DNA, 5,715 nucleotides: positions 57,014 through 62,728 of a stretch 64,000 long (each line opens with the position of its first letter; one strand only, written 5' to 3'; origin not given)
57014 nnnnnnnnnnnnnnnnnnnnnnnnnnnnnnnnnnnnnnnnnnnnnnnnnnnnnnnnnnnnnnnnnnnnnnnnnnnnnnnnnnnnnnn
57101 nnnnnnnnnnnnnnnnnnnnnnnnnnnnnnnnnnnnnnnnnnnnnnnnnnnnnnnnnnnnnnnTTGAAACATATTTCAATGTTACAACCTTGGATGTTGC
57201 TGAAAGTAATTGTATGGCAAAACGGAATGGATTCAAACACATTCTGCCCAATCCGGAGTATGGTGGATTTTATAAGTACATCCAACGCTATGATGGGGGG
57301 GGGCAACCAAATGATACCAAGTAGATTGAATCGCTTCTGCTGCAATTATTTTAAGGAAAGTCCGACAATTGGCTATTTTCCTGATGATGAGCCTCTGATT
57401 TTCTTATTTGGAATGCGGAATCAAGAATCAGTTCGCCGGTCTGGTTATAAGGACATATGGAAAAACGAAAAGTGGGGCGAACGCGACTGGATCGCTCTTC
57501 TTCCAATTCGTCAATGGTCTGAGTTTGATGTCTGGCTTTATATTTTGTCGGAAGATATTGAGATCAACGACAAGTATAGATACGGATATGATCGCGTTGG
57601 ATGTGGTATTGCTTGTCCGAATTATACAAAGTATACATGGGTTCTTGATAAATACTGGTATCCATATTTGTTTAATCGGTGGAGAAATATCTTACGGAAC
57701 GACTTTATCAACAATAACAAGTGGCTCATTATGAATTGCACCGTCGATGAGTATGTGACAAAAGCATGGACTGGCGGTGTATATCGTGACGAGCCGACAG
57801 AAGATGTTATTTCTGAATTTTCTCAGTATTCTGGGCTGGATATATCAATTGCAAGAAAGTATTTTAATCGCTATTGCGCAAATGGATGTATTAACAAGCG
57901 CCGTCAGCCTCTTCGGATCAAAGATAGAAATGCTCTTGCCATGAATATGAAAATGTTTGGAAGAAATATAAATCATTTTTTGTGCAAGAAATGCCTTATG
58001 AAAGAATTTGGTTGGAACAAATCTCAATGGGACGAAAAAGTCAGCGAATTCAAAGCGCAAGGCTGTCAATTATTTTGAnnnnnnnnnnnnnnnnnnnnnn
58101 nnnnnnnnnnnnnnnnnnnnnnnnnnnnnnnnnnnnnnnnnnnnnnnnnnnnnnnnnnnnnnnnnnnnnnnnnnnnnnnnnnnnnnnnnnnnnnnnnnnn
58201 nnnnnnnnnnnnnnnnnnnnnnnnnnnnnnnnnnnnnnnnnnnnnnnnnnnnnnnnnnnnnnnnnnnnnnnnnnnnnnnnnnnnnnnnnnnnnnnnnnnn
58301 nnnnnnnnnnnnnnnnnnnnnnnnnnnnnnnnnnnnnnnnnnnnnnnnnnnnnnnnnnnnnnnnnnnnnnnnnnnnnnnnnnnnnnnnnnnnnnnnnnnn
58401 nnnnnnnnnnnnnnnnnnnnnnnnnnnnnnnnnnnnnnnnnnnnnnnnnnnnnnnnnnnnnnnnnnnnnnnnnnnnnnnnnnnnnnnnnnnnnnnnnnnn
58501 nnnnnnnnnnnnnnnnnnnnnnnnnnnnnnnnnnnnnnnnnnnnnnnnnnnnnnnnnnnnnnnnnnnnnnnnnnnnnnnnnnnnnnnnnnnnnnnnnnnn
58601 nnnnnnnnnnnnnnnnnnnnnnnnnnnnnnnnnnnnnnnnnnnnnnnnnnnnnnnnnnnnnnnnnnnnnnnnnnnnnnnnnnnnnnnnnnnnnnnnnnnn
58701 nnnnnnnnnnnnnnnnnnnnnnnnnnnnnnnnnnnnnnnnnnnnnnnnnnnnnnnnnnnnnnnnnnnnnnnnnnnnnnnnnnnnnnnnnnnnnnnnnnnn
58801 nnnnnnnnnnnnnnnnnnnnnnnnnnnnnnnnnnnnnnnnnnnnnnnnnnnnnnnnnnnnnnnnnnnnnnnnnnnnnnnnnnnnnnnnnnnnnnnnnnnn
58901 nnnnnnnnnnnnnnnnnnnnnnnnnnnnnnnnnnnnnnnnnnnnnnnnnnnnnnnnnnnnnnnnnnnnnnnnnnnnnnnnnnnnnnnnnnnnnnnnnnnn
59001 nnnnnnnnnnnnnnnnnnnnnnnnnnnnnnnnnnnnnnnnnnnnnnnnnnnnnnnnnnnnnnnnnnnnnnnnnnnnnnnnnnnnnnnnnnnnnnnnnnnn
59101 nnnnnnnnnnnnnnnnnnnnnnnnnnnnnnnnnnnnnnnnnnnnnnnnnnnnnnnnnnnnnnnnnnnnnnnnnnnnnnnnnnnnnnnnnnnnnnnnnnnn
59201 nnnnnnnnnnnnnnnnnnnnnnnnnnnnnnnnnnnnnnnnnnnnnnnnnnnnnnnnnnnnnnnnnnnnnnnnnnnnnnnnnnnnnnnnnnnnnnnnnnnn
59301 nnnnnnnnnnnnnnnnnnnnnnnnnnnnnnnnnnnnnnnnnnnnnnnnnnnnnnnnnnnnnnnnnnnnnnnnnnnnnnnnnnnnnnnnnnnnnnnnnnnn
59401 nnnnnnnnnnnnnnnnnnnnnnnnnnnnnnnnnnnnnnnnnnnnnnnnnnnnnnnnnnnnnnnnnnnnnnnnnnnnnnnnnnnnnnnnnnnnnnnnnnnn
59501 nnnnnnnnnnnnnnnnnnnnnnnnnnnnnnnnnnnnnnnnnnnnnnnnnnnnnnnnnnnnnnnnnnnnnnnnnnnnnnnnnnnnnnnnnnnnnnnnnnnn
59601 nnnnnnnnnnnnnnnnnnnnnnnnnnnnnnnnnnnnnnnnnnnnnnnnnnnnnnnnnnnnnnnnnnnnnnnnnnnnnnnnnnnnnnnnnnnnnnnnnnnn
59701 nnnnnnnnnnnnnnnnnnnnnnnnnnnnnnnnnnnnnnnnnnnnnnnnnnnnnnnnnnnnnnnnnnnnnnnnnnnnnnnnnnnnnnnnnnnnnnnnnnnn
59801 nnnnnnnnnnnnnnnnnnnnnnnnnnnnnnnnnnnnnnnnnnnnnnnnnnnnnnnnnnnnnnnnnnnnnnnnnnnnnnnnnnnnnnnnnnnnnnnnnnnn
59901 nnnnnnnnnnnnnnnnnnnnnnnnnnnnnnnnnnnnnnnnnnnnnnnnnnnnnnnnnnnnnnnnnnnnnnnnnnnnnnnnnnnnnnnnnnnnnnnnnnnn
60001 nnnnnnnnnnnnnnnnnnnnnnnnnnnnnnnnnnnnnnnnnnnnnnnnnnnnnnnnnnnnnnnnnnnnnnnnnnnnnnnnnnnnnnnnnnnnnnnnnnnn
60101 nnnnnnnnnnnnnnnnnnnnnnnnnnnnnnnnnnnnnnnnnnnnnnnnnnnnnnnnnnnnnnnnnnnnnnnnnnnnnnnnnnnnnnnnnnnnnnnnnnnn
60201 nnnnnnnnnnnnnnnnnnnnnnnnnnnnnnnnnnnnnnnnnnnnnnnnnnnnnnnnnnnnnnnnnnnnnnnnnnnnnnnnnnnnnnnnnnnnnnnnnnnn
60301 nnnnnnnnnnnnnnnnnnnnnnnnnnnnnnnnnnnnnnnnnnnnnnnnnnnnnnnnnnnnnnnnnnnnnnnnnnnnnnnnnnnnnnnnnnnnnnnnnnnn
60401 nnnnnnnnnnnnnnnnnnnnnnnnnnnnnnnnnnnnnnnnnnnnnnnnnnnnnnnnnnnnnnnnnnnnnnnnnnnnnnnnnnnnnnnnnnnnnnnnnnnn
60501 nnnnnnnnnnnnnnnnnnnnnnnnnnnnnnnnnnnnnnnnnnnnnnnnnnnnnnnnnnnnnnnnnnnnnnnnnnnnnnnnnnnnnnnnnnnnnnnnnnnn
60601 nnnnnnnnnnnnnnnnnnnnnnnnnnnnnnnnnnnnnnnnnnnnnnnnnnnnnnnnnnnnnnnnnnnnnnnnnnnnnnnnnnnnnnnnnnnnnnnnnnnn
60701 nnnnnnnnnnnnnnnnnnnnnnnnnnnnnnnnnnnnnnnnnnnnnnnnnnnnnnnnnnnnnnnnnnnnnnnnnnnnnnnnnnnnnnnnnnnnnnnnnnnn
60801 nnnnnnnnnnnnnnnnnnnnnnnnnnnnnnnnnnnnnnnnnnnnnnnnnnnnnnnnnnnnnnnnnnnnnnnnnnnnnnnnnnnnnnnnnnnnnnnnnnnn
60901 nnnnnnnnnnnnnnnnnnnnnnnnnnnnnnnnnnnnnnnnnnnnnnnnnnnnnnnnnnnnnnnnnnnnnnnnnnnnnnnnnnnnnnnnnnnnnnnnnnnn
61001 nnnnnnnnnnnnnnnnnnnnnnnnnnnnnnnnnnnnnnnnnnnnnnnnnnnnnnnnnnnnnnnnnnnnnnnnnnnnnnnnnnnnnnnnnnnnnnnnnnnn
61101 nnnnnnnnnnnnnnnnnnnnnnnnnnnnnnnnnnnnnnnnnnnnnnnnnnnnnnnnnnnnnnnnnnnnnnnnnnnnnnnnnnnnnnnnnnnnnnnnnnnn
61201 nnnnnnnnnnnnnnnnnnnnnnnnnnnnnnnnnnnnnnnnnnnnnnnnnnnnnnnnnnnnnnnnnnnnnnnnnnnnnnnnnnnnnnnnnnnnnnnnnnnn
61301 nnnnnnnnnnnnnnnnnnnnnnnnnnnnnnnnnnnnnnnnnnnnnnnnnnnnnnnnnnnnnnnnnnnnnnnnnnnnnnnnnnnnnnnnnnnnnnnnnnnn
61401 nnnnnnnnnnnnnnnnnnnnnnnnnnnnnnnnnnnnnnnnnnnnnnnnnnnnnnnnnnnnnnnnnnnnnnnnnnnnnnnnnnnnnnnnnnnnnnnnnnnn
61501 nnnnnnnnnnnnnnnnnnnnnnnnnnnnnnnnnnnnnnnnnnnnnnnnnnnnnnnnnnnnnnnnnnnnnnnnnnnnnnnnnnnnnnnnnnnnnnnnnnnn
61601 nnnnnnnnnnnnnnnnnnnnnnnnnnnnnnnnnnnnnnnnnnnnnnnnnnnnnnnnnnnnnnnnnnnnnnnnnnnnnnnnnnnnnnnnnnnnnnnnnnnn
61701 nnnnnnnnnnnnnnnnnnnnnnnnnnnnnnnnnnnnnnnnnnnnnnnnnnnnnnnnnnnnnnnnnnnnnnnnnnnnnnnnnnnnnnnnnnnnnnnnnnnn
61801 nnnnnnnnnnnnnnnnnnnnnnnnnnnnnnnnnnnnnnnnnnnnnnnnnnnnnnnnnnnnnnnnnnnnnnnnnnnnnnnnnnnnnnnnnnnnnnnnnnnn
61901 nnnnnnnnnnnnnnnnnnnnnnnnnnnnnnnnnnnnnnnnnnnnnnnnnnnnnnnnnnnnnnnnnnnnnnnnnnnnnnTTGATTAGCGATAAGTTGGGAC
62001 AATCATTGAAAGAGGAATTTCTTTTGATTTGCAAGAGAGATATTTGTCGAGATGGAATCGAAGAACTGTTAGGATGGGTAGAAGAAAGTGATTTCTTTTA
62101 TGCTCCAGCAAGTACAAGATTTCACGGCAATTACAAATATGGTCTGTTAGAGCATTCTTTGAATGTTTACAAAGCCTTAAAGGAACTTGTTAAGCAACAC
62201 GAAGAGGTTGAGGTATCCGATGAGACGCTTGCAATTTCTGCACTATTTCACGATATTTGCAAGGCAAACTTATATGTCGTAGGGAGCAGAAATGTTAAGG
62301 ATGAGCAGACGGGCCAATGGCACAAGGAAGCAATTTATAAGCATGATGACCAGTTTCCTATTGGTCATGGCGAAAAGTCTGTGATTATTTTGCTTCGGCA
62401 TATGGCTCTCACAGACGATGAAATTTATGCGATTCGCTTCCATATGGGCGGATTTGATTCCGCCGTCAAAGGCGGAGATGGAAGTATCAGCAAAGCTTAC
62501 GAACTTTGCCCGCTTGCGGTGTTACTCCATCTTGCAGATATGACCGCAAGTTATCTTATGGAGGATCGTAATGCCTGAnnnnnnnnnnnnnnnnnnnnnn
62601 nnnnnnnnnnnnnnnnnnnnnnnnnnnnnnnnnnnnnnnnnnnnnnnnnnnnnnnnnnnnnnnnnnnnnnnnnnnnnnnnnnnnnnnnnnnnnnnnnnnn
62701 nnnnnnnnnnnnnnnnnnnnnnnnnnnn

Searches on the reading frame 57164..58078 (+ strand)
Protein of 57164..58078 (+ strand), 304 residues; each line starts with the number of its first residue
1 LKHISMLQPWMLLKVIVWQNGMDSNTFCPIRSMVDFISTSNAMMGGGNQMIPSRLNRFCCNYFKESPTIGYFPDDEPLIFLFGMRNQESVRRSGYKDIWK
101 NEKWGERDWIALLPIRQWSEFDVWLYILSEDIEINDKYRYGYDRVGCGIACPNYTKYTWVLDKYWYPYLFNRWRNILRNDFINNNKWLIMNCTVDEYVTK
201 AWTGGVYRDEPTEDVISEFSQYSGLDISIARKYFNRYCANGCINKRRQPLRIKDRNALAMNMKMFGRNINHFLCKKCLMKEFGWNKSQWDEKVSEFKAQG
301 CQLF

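Call 46: search_protein_families(library=pfam, proteins=[window:57164-58078:+], max_evalue=0.001)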
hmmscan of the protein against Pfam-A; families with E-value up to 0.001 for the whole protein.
window:57164-58078:+ (304 aa): 1 family
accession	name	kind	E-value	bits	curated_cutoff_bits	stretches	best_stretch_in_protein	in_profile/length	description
PF01507.26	PAPS_reduct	-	2.4e-14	54.1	22.5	1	52-147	74-169/175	Phosphoadenosine phosphosulfate reductase domain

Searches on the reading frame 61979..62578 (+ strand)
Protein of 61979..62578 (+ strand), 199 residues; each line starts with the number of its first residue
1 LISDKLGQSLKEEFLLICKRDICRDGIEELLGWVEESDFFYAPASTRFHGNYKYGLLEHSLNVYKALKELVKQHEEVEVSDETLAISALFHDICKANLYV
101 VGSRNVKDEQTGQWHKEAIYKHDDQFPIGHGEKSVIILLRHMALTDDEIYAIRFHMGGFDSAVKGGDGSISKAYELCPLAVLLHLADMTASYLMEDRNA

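Call 46: search_protein_families(library=pfam, proteins=[window:61979-62578:+], max_evalue=0.001)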
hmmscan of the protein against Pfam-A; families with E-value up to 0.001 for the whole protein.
window:61979-62578:+ (199 aa): 1 family
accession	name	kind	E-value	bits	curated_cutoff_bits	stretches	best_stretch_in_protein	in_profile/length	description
PF01966.28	HD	-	7.4e-08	33.1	22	1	57-187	2-111/116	HD domain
